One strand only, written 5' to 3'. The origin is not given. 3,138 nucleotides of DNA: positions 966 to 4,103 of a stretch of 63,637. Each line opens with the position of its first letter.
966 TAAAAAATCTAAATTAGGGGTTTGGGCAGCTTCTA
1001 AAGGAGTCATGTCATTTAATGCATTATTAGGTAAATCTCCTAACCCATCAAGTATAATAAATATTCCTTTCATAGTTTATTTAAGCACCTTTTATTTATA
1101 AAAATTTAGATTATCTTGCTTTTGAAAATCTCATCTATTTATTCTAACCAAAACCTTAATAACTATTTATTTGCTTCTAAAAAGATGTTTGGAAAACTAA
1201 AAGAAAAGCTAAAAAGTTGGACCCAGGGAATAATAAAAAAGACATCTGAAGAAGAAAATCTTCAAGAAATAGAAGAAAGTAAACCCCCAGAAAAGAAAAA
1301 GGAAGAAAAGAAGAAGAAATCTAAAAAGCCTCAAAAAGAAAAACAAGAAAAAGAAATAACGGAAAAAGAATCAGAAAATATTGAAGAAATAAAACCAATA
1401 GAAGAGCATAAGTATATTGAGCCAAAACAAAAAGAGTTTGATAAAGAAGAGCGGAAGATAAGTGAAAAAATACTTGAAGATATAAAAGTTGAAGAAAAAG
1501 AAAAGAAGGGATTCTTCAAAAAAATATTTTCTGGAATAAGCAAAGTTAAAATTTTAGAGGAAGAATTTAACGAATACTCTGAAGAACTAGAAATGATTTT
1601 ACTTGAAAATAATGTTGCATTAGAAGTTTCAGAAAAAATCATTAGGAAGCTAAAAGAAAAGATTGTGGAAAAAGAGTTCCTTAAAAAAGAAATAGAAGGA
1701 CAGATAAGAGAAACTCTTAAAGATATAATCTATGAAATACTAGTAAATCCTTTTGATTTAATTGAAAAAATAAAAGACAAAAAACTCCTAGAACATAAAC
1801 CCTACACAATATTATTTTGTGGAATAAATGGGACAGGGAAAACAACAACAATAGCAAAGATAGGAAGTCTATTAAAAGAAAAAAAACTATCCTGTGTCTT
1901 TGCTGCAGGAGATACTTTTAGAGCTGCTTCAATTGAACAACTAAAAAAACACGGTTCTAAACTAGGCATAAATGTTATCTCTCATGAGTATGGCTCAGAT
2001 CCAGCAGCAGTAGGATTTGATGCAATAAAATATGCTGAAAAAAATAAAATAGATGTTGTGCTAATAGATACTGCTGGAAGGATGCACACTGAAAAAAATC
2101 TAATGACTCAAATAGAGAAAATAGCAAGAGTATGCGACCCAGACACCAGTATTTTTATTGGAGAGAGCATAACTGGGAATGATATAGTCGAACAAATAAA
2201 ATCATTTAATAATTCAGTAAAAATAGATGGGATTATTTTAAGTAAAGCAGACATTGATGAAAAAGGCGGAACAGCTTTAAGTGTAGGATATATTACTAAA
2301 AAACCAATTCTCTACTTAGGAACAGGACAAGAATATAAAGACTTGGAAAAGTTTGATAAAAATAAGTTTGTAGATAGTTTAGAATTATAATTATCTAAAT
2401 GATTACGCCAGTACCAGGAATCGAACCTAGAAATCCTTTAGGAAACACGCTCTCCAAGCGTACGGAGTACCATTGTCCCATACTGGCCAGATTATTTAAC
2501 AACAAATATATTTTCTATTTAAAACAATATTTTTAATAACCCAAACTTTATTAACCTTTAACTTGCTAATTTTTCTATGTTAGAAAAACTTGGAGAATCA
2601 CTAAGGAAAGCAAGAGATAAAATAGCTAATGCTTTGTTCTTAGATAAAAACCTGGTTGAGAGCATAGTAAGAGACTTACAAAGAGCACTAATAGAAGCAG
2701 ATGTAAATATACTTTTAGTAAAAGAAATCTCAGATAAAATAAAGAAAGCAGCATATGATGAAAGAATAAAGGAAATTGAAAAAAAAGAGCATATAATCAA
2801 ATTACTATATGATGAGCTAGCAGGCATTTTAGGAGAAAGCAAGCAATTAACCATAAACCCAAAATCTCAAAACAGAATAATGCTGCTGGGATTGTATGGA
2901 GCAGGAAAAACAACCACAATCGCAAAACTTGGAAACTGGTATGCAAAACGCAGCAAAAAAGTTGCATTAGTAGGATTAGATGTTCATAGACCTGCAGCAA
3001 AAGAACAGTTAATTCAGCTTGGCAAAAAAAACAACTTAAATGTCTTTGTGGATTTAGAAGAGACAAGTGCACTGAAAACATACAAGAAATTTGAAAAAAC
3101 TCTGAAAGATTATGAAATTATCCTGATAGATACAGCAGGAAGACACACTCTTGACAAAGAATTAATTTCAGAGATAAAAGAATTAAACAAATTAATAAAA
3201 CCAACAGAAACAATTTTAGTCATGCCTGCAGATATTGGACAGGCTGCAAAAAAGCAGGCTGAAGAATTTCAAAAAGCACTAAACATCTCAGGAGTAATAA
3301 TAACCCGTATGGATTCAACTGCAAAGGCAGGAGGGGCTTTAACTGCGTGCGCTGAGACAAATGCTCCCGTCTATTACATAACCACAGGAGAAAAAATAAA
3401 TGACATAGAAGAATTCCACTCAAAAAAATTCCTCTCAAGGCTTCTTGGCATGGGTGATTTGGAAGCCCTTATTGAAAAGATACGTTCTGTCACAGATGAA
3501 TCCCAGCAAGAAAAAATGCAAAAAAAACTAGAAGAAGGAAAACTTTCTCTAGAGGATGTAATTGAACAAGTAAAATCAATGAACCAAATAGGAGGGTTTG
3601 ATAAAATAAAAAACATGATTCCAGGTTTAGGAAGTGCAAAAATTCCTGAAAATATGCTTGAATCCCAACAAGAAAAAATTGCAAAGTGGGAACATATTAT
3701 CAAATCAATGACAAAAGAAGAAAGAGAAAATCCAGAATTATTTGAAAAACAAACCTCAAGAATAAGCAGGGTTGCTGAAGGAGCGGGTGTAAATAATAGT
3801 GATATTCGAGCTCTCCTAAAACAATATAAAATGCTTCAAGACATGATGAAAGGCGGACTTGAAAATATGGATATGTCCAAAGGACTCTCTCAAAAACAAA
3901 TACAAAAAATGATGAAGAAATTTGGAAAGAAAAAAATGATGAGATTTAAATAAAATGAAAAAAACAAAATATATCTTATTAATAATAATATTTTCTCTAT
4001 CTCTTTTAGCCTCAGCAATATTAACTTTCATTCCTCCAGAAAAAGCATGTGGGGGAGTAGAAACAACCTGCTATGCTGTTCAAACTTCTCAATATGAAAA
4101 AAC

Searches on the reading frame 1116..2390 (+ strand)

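Call 62: search_protein_families(library=pfam, proteins=[window:1116-2390:+], max_evalue=0.0001)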
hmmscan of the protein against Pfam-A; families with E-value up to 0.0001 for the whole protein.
window:1116-2390:+ (424 aa): 2 families
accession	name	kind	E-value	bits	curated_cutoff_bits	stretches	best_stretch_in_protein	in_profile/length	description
PF00448.28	SRP54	-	6.1e-70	235.3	22.7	1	230-422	2-194/196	SRP54-type protein, GTPase domain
PF02881.24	SRP54_N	-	3e-08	34.2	22.4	1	134-203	5-73/75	SRP54-type protein, helical bundle domain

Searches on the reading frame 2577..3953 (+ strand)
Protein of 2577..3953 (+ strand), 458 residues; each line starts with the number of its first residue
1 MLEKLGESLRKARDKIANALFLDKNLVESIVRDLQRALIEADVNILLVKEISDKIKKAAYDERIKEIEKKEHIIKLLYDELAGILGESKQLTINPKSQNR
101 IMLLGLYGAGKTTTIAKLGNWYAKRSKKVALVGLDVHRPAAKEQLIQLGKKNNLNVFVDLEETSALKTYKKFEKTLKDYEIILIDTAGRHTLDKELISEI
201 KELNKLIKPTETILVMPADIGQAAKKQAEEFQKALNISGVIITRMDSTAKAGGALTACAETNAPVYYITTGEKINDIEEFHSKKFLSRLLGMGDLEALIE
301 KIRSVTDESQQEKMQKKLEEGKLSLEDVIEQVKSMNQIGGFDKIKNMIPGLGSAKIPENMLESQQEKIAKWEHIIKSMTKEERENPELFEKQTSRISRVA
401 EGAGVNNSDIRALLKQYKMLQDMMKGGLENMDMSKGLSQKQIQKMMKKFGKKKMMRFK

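Call 62: search_protein_families(library=pfam, proteins=[window:2577-3953:+], max_evalue=0.0001)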
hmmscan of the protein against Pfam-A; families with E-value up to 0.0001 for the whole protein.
window:2577-3953:+ (458 aa): 4 families
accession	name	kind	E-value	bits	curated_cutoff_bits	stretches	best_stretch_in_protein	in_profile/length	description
PF00448.28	SRP54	-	7.3e-62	208.9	22.7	1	99-291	2-196/196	SRP54-type protein, GTPase domain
PF02978.25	SRP_SPB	-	2.1e-26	92.6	27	1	323-424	2-91/91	Signal peptide binding domain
PF02881.24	SRP54_N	-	8.3e-12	45.6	22.4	1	5-81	1-75/75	SRP54-type protein, helical bundle domain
PF01656.29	CbiA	-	3.3e-08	34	25.4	1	108-265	9-105/125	CobQ/CobB/MinD/ParA nucleotide binding domain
